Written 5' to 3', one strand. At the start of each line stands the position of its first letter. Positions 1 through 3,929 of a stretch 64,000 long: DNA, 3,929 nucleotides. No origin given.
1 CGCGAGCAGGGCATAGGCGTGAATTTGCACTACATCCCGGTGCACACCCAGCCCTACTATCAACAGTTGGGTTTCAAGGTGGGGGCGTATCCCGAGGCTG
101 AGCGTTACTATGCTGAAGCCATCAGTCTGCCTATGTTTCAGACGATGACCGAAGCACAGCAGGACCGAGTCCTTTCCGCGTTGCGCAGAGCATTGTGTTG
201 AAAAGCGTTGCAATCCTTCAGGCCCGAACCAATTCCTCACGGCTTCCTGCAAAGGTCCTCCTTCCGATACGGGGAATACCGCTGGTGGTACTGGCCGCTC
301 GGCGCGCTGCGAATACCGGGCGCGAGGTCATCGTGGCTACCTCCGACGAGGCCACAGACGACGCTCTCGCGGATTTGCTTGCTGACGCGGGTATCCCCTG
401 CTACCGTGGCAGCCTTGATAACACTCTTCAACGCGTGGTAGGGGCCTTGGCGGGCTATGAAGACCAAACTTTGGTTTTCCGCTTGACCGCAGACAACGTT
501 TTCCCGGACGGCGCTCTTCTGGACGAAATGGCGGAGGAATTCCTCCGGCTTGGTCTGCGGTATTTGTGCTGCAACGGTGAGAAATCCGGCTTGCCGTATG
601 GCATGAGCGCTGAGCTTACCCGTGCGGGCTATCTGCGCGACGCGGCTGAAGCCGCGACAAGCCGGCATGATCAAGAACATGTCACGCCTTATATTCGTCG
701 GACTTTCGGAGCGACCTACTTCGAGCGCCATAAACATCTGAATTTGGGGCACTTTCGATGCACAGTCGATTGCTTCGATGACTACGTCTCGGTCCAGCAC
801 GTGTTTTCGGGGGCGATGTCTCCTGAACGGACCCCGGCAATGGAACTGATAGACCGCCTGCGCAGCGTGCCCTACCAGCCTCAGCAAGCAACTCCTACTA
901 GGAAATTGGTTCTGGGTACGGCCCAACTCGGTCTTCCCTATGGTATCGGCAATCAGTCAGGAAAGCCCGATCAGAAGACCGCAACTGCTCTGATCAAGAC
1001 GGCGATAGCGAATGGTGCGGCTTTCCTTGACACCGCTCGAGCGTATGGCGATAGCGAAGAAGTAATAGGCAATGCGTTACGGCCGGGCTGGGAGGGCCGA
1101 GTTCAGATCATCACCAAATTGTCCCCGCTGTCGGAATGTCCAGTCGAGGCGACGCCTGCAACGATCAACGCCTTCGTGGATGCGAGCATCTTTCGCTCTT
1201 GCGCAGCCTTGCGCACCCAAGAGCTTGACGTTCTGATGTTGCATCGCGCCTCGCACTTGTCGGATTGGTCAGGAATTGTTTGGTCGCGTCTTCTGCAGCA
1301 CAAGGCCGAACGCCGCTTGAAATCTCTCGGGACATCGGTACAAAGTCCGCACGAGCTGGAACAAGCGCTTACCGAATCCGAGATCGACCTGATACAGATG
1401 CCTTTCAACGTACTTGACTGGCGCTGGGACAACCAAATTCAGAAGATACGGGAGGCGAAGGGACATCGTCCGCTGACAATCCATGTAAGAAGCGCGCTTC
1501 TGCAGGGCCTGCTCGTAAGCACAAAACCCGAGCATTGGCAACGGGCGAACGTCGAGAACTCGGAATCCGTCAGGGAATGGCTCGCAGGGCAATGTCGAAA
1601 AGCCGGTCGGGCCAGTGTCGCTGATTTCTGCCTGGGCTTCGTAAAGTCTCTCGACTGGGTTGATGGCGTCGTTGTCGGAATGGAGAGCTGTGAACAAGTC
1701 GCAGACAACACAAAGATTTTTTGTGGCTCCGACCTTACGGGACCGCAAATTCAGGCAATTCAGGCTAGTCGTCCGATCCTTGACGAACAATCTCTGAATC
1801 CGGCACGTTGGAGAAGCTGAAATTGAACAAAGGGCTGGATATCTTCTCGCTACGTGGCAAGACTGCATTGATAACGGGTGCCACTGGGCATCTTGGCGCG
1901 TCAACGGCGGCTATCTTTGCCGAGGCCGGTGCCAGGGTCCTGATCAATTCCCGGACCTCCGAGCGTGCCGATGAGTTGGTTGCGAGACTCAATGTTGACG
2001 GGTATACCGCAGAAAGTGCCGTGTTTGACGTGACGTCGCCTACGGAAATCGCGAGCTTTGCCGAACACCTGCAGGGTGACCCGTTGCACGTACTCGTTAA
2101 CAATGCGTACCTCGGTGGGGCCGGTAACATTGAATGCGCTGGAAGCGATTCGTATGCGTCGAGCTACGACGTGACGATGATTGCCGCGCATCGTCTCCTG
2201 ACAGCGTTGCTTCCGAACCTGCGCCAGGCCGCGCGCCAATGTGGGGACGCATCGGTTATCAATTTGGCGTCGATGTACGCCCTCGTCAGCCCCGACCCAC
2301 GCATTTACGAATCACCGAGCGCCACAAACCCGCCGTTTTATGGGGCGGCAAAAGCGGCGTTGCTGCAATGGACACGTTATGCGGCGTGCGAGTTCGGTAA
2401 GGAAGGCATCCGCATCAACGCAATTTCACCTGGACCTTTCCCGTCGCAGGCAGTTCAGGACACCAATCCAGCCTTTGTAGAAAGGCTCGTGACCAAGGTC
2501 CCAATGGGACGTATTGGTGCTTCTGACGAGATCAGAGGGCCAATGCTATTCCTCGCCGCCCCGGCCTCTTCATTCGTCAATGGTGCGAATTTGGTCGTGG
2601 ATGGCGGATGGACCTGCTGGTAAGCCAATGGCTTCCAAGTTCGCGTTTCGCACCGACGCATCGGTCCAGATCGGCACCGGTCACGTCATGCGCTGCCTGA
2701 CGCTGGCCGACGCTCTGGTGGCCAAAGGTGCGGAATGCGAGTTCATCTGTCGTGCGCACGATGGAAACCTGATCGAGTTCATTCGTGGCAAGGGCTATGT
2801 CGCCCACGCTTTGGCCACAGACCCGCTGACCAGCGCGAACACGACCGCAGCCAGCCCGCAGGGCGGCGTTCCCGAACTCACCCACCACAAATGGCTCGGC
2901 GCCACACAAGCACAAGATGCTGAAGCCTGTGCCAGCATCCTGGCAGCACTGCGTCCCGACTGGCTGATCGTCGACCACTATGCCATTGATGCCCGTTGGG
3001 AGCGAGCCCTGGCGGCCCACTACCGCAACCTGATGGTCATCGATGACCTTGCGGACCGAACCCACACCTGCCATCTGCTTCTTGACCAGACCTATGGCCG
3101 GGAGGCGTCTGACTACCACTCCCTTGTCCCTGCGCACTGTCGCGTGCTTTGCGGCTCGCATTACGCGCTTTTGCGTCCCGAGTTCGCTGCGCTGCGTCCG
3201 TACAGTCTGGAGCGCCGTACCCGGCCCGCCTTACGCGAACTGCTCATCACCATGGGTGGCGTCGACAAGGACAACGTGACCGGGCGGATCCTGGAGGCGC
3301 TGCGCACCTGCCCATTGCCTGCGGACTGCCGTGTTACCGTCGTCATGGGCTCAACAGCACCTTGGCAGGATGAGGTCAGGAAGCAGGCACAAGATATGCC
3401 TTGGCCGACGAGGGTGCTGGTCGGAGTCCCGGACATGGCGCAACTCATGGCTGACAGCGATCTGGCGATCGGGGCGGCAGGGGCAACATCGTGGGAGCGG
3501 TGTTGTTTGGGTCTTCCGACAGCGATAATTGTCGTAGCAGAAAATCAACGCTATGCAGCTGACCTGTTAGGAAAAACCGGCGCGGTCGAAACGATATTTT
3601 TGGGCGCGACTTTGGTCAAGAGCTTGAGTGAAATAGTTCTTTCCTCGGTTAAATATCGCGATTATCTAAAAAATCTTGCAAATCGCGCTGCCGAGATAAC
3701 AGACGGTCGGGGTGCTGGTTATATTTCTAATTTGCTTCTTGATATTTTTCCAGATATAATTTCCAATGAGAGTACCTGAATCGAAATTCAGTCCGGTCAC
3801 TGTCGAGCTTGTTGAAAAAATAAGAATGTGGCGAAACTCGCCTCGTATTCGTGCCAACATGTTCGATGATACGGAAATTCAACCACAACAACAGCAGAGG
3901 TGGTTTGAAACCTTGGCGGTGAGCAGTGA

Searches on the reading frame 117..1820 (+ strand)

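Call 39: search_protein_families(library=ncbifam, proteins=[window:117-1820:+], max_evalue=1e-8)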
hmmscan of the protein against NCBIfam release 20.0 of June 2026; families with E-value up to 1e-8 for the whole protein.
window:117-1820:+ (567 aa): 3 families
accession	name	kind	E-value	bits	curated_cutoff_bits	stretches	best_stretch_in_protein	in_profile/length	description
NF011432.0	PRK14863.1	equivalog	8e-11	42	244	1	259-526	3-256/292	bifunctional regulator KidO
NF003952.0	PRK05450.1-5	subfamily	8.5e-10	38.2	193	1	29-142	2-116/250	3-deoxy-manno-octulosonate cytidylyltransferase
NF049922.1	MethglyxlRedYdjG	equivalog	8.8e-10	38.1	550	0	263-475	15-234/326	NADH-dependent methylglyoxal reductase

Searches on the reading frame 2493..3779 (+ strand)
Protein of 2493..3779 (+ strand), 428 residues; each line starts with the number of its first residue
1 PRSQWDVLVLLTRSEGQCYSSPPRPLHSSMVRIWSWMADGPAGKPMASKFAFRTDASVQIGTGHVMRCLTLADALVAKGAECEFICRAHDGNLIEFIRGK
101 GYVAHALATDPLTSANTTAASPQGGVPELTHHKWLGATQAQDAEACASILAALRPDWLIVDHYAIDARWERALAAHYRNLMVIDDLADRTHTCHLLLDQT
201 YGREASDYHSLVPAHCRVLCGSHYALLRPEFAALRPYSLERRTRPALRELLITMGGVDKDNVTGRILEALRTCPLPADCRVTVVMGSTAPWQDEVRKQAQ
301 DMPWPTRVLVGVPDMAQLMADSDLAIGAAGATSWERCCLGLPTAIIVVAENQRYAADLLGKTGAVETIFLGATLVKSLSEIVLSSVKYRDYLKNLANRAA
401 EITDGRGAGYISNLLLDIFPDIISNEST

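Call 39: search_protein_families(library=ncbifam, proteins=[window:2493-3779:+], max_evalue=1e-8)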
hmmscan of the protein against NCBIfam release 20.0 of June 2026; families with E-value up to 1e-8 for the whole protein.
window:2493-3779:+ (428 aa): 1 family
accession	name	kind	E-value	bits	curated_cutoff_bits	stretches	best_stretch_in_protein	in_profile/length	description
TIGR03590.1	PseG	equivalog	2.1e-95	319.5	153.55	1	49-357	2-278/280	UDP-2,4-diacetamido-2,4,6-trideoxy-beta-L-altropyranose hydrolase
